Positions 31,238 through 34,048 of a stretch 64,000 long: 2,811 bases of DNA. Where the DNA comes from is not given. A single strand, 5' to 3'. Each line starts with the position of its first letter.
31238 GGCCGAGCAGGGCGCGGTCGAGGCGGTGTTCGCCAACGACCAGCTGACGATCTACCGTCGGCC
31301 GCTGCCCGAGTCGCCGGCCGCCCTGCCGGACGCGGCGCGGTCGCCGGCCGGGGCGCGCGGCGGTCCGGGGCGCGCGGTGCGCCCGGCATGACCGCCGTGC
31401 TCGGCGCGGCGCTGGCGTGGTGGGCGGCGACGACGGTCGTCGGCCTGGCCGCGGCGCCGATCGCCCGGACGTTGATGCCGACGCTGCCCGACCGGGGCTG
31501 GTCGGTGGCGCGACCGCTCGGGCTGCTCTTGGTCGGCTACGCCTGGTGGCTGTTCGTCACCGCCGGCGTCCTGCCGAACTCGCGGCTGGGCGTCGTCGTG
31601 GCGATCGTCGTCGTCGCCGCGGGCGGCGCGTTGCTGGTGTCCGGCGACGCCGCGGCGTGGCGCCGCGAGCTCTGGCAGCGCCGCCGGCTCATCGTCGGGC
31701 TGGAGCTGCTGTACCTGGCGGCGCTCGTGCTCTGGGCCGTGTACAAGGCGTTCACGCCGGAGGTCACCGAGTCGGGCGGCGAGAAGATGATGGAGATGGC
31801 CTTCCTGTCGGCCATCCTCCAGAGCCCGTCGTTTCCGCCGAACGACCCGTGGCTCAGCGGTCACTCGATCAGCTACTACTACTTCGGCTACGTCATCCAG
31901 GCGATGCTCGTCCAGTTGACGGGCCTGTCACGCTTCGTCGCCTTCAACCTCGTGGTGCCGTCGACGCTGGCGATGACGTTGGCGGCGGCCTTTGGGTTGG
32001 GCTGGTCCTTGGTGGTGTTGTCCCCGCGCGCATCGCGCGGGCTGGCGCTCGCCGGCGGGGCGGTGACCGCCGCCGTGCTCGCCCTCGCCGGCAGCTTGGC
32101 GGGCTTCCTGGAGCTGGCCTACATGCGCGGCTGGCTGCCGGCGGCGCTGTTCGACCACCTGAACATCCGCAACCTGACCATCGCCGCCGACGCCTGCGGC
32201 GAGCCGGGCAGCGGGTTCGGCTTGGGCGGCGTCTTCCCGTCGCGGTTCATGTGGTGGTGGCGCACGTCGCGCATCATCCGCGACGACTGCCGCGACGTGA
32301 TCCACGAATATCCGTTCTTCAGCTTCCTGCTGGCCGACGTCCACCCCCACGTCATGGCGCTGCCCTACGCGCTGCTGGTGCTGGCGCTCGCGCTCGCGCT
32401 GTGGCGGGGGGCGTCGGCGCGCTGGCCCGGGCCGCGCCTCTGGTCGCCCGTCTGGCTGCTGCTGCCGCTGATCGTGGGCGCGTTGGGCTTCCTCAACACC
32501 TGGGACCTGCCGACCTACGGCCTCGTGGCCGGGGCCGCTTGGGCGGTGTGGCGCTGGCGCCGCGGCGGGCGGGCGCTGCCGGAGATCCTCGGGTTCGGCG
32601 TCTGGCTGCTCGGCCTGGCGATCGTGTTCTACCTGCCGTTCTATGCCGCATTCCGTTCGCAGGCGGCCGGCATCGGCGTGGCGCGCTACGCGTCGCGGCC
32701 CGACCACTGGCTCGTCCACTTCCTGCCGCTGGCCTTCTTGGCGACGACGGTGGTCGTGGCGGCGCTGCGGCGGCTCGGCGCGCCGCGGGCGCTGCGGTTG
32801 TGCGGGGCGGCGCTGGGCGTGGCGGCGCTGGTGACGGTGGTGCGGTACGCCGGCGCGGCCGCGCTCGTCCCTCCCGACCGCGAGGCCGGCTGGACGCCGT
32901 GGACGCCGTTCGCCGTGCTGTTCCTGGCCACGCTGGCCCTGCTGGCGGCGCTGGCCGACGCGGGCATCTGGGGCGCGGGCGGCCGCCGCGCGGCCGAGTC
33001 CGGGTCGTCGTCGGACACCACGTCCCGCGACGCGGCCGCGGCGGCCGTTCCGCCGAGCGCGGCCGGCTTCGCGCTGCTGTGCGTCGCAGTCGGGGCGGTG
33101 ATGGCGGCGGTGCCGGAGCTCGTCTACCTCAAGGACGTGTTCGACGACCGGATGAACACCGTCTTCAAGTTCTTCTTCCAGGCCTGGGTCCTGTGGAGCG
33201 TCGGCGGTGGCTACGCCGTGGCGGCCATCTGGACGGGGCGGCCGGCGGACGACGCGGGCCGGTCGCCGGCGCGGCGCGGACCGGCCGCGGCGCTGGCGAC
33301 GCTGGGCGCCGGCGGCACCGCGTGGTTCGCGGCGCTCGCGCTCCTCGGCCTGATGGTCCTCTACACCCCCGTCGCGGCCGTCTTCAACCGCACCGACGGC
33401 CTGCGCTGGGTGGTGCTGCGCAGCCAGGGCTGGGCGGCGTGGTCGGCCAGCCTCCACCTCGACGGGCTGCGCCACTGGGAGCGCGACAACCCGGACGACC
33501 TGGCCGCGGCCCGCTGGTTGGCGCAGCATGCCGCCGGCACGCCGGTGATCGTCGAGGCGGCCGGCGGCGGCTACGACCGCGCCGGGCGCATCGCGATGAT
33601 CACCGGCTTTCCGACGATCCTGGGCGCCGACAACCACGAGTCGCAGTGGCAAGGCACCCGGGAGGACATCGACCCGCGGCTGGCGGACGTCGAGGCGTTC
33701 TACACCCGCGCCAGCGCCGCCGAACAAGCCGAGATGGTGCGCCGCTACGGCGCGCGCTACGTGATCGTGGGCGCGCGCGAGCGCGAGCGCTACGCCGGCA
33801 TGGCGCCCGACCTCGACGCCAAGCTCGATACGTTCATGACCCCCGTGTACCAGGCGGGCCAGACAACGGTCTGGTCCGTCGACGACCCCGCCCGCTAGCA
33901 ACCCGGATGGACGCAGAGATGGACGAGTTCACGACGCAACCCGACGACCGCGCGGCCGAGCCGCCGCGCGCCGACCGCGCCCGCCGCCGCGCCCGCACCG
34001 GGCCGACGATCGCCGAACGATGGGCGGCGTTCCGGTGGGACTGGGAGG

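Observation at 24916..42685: Candidate protein O-glycosylation system: four giant GT-C membrane glycosyltransferases, a coupled methyltransferase and a Wzy_C/PglL-like fusion, next to PT-linker substrates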

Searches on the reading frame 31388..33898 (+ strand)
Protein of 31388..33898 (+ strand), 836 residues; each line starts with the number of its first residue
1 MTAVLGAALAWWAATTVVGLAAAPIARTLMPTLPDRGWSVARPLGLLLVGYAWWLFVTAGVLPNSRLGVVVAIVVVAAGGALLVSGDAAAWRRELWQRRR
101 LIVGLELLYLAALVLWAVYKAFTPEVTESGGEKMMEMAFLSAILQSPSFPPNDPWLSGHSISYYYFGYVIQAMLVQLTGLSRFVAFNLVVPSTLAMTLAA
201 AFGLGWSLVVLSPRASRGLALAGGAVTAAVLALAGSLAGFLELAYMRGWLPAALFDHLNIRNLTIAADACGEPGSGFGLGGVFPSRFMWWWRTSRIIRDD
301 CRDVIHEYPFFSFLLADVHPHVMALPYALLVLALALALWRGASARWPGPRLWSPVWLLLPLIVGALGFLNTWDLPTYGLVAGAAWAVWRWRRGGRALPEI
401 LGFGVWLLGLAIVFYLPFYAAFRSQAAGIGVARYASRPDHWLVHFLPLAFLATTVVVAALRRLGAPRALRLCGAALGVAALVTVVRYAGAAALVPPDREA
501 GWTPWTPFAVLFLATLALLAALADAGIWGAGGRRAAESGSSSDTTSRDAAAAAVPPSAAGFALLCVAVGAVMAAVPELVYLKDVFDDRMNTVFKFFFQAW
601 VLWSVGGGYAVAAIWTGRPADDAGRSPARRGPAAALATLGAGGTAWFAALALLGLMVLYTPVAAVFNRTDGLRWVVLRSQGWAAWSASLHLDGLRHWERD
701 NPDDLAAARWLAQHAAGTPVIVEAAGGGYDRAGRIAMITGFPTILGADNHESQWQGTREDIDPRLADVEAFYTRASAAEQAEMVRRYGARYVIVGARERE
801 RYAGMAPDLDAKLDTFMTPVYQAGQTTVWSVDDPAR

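Call 10: search_protein_families(library=pfam, proteins=[window:31388-33898:+], max_evalue=0.01)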
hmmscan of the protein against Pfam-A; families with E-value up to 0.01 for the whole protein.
window:31388-33898:+ (836 aa): 1 family
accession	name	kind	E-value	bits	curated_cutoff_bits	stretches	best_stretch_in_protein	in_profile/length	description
PF10060.15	DUF2298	-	1.4e-100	338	27.8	1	48-603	1-488/488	Uncharacterized membrane protein (DUF2298)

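Call 11: search_protein_families(library=ncbifam, proteins=[window:31388-33898:+], max_evalue=0.01)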
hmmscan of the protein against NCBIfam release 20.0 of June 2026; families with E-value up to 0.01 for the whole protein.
window:31388-33898:+ (836 aa): 1 family
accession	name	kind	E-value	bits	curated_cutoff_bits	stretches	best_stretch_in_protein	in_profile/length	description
TIGR03662.1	Chlor_Arch_YYY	subfamily_domain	1.1e-136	457.4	300.25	1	7-831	4-726/727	chlor_Arch_YYY domain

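Call 20: search_solved_structures(query=window:31388-33898:+, max_evalue=1)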
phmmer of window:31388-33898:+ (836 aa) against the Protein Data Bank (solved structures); distinct sequences matched with E-value up to 1: 1.
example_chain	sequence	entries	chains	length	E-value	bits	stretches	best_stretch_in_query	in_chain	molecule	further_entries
9xzi_D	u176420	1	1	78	0.81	10.7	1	384-409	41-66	Elongin BC and Polycomb repressive complex 2-associated protein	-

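Call 23: find_related_loci(query=window:31388-33898:+, collection=genome_contigs, flank=10000)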
Query window:31388-33898:+ (836 aa) in genome_contigs; peptide patterns used: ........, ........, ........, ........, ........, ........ (x = any residue, [..] = any of these).
430 stretches matched a pattern; 398 encode a relative of the query (tblastn E <= 1e-3); the best 80 are kept; 80 distinct loci.
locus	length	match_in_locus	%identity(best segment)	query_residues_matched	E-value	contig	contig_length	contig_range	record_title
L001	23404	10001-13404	63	1-835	0e+0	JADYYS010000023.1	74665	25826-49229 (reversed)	MAG: Ardenticatenales bacterium isolate SJ541 c_000000471409, whole genome shotgun sequence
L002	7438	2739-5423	35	2-830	2e-125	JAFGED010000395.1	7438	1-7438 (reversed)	MAG: Anaerolineae bacterium isolate Zod_Metabat.1210 k87_7176260, whole genome shotgun sequence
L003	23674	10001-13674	53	5-802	9e-124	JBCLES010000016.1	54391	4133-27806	Anaerolineae bacterium isolate SLM_MC1B_810-D21 Node_16_length_54391_cov_80.278642, whole genome shotgun sequence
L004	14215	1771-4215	35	9-831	2e-122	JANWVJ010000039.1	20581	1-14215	MAG: Thermoflexales bacterium isolate SKYG113 NODE_39_length_20581_cov_3.531409, whole genome shotgun sequence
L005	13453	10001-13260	35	7-834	2e-120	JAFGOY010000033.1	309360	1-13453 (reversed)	MAG: Anaerolineae bacterium isolate Zod_Metabat.663 k87_5183821, whole genome shotgun sequence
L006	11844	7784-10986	34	33-831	6e-119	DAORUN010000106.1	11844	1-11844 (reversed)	MAG TPA_asm: Thermoflexales bacterium isolate AMR_MDS_5264 NODE_5503_length_11844_cov_6.435236, whole genome shotgun seq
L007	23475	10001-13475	36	7-829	4e-118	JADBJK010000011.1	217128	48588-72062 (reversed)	MAG: Chloroflexota bacterium isolate Tumba.bins.16 NODE_109_length_217128_cov_121.613, whole genome shotgun sequence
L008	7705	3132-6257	36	9-830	3e-116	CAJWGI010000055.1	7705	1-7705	MAG TPA_asm: uncultured Anaerolineales bacterium isolate ERR599127_bin.8_MetaBAT_v2.12.1_MAG genome assembly, contig: NO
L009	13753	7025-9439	36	2-830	1e-114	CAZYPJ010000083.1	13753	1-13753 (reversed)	MAG TPA_asm: uncultured Anaerolineales bacterium isolate SRP167436_co1_96 genome assembly, contig: NODE_7315_length_1375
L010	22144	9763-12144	36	9-830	1e-114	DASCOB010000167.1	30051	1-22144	MAG TPA_asm: Anaerolineales bacterium isolate Fu_MAG_143 c_000001482273, whole genome shotgun sequence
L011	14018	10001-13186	36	9-829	3e-113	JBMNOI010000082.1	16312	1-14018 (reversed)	MAG: Anaerolineae bacterium isolate SBF912SR2HQ0070 scaffold_15351_c1, whole genome shotgun sequence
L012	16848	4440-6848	36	7-830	1e-112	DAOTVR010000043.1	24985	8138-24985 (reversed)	MAG TPA_asm: Anaerolineae bacterium isolate H111_70 k127_311400, whole genome shotgun sequence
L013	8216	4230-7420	35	16-833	8e-113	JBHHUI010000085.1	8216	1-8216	MAG: Anaerolineales bacterium isolate S.6.sp1_bin.28 NODE_1578_length_8216_cov_3.873300, whole genome shotgun sequence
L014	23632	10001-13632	33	11-831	2e-110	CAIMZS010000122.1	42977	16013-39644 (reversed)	MAG: uncultured Anaerolineae bacterium isolate Umea1p4_bin-235 genome assembly, contig: bin-235:122/662, whole genome sh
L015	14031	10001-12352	35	8-829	3e-109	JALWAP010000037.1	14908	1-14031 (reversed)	MAG: Anaerolineae bacterium isolate T10_metabat2_scaf2bin.048 T10_NODE_1329_length_14908_cov_21.444084, whole genome sho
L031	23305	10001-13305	34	5-834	9e-105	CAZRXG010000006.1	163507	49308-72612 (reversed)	MAG TPA_asm: uncultured Anaerolineae bacterium isolate binchicken_co178_148 genome assembly, contig: NODE_179_length_163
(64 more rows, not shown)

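Call 27: find_homologous_proteins(query=window:31388-33898:+, max_evalue=1e-10)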
Query window:31388-33898:+ (836 aa): 814 proteins with E <= 1e-10 among 8000 candidates; the best 120 are listed.
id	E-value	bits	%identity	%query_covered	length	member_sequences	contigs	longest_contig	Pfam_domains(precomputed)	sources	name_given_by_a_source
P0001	0.0e+0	1800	97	100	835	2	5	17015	PF10060.16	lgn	-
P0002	0.0e+0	1357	74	100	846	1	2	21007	PF10060.16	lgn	-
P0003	0.0e+0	1126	63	100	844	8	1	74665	PF10060.16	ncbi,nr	ncbi:MAG: hypothetical protein IT332_03475 [Ardenticatenales bacterium]|nr:hypothetical protein [Ard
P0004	4.1e-204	698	47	99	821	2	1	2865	PF10060.16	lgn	-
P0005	1.2e-199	683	62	45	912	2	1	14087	PF10060.16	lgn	-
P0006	3.2e-198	679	44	99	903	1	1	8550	PF10060.16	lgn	-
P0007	5.4e-195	668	53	47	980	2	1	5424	PF10060.16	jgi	-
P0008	2.2e-194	666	51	48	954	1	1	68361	PF10060.16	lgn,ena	-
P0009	7.1e-194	664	46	99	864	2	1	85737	PF10060.16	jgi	-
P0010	2.0e-192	660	53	46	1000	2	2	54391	PF10060.16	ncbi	-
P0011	1.3e-190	654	52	49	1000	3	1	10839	PF10060.16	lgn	-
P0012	5.0e-190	652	55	45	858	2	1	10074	PF10060.16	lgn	-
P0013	3.2e-187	642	56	46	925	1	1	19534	PF10060.16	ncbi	-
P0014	6.4e-187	641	57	45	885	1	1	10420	PF10060.16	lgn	-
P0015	2.0e-186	640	53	47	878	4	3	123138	PF10060.16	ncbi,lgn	-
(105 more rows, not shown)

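Call 46: predict_structure(alignment_id=A1)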
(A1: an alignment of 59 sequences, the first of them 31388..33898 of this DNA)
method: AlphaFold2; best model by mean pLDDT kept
length: 836 residues; sequences in the alignment: 59
mean_pLDDT: 89.3   pTM: 0.93
mean pLDDT of the five models: 89.3, 87.1, 86.2, 85.9, 85.3
residues with pLDDT >= 90: 571; 70-90: 191; 50-70: 66; < 50: 8
segments of 3 or more residues with pLDDT < 50: 160-162, 834-836
pLDDT, mean of each block of 10 residues (from residue 1): 97 98 98 97 98 95 97 98 94 96 98 97 80 85 91 77 73 98 96 98 98 92 97 92 90 84 75 69 69 80 86 89 96 98 92 94 93 94 96 89 96 87 80 88 95 97 94 96 88 65 85 98 85 55 51 83 98 95 88 94 97 83 64 79 94 95 90 95 96 92 95 94 79 90 88 80 94 96 96 94 89 96 96 58
secondary structure, 60 per line:
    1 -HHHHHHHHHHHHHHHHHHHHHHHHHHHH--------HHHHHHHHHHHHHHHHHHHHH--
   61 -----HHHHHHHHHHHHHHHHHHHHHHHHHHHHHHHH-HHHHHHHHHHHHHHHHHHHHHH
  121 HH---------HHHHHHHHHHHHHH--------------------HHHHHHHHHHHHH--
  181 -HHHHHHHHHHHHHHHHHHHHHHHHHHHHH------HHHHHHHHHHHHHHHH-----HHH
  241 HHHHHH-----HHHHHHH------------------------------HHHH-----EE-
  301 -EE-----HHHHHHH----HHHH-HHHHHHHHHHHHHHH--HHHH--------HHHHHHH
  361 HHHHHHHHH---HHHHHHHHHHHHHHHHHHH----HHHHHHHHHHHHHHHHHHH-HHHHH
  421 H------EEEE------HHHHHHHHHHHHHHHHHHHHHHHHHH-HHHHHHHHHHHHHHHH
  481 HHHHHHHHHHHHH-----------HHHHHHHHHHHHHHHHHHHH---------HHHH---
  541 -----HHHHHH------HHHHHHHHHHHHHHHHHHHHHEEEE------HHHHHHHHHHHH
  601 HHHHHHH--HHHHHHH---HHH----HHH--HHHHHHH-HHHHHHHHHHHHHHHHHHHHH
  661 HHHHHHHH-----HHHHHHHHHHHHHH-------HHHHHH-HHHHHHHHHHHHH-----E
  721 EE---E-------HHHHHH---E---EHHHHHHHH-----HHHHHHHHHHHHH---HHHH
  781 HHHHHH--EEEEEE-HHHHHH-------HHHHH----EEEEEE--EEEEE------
elements in order (helices of 4 or more, strands of 3 or more residues): H2-29 H38-58 H66-97 H99-122 H132-145 H166-178 H182-210 H217-232 H238-246 H252-258 H289-292 H309-315 H320-323 H325-339 H342-345 H354-369 H373-391 H396-414 H416-421 E428-431 H438-463 H465-493 H505-524 H534-537 H546-551 H558-578 E579-582 H589-607 H610-616 H632-638 H640-668 H674-687 H695-700 H702-714 E720-722 H734-739 H748-755 H761-773 H777-786 E789-794 H796-801 H809-813 E818-823 E826-830

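Call 59: search_solved_structures(query=A1, max_evalue=10, show_alignments=3)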
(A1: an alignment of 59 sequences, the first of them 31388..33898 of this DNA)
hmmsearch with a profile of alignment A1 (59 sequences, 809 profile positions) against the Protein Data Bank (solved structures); distinct sequences matched with E-value up to 10: 22.
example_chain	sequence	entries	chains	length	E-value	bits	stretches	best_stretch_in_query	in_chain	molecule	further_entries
4y9a_A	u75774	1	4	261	0.23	12.9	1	762-805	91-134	Triosephosphate isomerase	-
4y8f_A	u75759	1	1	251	0.44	11.9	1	760-803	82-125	Triosephosphate Isomerase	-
2e8c_A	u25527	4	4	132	0.56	11.6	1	743-796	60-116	Hypothetical protein Aq_1549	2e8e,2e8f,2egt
6n1l_A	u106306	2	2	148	0.91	10.9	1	532-600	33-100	Fibronectin-binding protein BBK32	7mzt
28jw_o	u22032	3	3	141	1.3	10.4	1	734-776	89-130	30S ribosomal protein S15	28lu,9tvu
2vfh_A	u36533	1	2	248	1.5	10.2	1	760-795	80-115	TRIOSEPHOSPHATE ISOMERASE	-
5cwq_A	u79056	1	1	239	1.6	10.1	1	516-590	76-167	Designed helical repeat protein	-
1b9b_A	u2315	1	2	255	2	9.8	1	762-805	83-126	PROTEIN (TRIOSEPHOSPHATE ISOMERASE)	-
5bmx_A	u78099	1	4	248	2.1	9.7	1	760-795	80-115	Triosephosphate isomerase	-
4zz9_A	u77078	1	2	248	2.2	9.7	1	760-795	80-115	Triosephosphate isomerase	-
1vga_A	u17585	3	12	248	2.3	9.6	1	760-795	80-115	Triosephosphate isomerase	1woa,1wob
3pwa_A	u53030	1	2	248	2.3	9.6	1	760-795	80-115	Triosephosphate isomerase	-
3pvf_A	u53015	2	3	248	2.3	9.6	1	760-795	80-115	Triosephosphate isomerase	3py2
1lyx_A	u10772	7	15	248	2.3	9.5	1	760-795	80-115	Triosephosphate Isomerase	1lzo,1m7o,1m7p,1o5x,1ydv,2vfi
4z0s_A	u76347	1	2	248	2.4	9.5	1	760-795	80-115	Triosephosphate isomerase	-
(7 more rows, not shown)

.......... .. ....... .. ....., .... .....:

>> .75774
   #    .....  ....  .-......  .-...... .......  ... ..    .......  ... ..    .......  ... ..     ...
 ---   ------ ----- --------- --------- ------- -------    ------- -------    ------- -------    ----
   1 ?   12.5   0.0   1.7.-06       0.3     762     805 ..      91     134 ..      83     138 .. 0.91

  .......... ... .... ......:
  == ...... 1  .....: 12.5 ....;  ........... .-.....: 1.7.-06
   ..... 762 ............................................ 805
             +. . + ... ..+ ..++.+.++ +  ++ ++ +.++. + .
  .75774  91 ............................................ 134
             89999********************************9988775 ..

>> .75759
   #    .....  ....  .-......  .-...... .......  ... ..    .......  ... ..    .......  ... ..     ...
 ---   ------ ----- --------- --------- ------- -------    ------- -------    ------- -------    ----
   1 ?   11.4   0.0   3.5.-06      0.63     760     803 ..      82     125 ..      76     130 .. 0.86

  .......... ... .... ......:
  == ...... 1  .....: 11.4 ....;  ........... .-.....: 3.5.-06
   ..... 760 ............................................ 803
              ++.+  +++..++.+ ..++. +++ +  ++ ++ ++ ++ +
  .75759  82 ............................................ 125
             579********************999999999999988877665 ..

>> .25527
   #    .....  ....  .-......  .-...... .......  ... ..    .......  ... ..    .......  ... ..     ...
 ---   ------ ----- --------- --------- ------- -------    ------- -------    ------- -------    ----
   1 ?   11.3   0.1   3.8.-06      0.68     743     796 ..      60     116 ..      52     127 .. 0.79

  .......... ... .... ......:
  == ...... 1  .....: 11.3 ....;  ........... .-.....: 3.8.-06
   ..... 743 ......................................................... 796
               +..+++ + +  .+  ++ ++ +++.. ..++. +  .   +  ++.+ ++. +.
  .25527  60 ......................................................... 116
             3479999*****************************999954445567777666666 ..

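Call 86: search_protein_families(library=pfam, proteins=[L031:650-1798:+, L031:1814-2809:+, L031:2831-5263:+, L031:13361-15196:+, L031:15206-15805:+, L031:15798-16328:+, L031:16367-20065:+, L031:20700-21701:-], max_evalue=0.001)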
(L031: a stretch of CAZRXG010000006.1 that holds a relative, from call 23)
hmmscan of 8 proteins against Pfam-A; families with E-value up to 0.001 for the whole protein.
L031:650-1798:+ (382 aa): 8 families
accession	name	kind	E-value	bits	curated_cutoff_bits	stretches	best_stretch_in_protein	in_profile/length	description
PF08241.18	Methyltransf_11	-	5.7e-20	72.2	21.2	1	139-234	1-95/95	Methyltransferase domain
PF13649.12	Methyltransf_25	-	1.4e-16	61.4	27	1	138-230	1-97/97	Methyltransferase domain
PF13489.12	Methyltransf_23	-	5.8e-13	49.3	27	1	118-293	8-162/164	Methyltransferase domain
PF13847.12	Methyltransf_31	-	2.4e-12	47.2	27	1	135-242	4-117/145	Methyltransferase domain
PF08242.18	Methyltransf_12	-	3.2e-11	44.3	30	1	139-232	1-98/98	Methyltransferase domain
PF01209.24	Ubie_methyltran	-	3e-06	27.2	20.1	1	134-233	47-150/233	ubiE/COQ5 methyltransferase family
PF07021.18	MetW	-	3.7e-06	27.1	21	1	123-239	4-112/193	Methionine biosynthesis protein MetW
PF03141.22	Methyltransf_29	-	4.9e-05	22.6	23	1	134-240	117-223/506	Putative S-adenosyl-L-methionine-dependent methyltransferase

L031:1814-2809:+ (331 aa): 2 families
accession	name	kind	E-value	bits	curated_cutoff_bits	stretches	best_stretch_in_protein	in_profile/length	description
PF13676.11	TIR_2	-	5.1e-25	88.8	28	1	202-319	1-121/122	TIR domain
PF01582.25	TIR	-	7.8e-05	23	21.3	1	208-282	12-86/179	TIR domain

L031:2831-5263:+ (810 aa): 1 family
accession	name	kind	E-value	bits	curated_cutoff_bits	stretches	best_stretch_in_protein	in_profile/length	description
PF13231.12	PMT_2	-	4.5e-06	27.4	26.1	1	328-465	7-142/160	Dolichyl-phosphate-mannose-protein mannosyltransferase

L031:13361-15196:+ (611 aa): 0 families

L031:15206-15805:+ (199 aa): 4 families
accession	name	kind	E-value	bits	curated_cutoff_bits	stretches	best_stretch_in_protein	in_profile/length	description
PF04542.20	Sigma70_r2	-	1.1e-16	60.8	24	1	30-97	1-69/71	Sigma-70 region 2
PF08281.18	Sigma70_r4_2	-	7.4e-13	48.4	25.7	1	128-176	2-50/54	Sigma-70, region 4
PF07638.17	Sigma70_ECF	-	4.6e-09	36.9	21.1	1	102-180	107-179/185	ECF sigma factor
PF04545.22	Sigma70_r4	-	1e-07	31.8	24.1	1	133-181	1-49/50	Sigma-70, region 4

L031:15798-16328:+ (176 aa): 1 family
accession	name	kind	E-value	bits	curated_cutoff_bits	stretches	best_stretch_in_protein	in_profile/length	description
PF13490.11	zf-HC2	-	1.8e-07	31.6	22.2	1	4-36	3-35/35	Putative zinc-finger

L031:16367-20065:+ (1232 aa): 7 families
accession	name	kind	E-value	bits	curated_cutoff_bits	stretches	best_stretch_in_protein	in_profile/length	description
PF01436.27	NHL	-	7.2e-46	152.5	20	4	1008-1035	1-28/28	NHL repeat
PF08450.18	SGL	-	1.3e-15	58.1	26.3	2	1019-1096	144-220/246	SMP-30/Gluconolactonase/LRE-like region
PF13231.12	PMT_2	-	4.8e-12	46.8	26.1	1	84-239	2-154/160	Dolichyl-phosphate-mannose-protein mannosyltransferase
PF25021.1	TEN_NHL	-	3.9e-10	39.7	27.1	0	1060-1098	142-178/357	Teneurin NHL domain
PF17170.10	DUF5128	-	2.7e-07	30.5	22.9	1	1071-1139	54-123/321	6-bladed beta-propeller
PF24684.1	Vgb_lyase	-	9.6e-06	25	50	1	962-1137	57-211/290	Virginiamycin B lyase family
PF13449.12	Phytase-like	-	4.4e-05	24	27.6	0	964-996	72-104/284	Esterase-like activity of phytase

L031:20700-21701:- (333 aa): 1 family
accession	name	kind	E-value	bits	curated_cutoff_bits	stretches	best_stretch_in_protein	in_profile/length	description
PF01208.23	URO-D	-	1.6e-20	73.9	23.9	1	37-328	47-344/346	Uroporphyrinogen decarboxylase (URO-D)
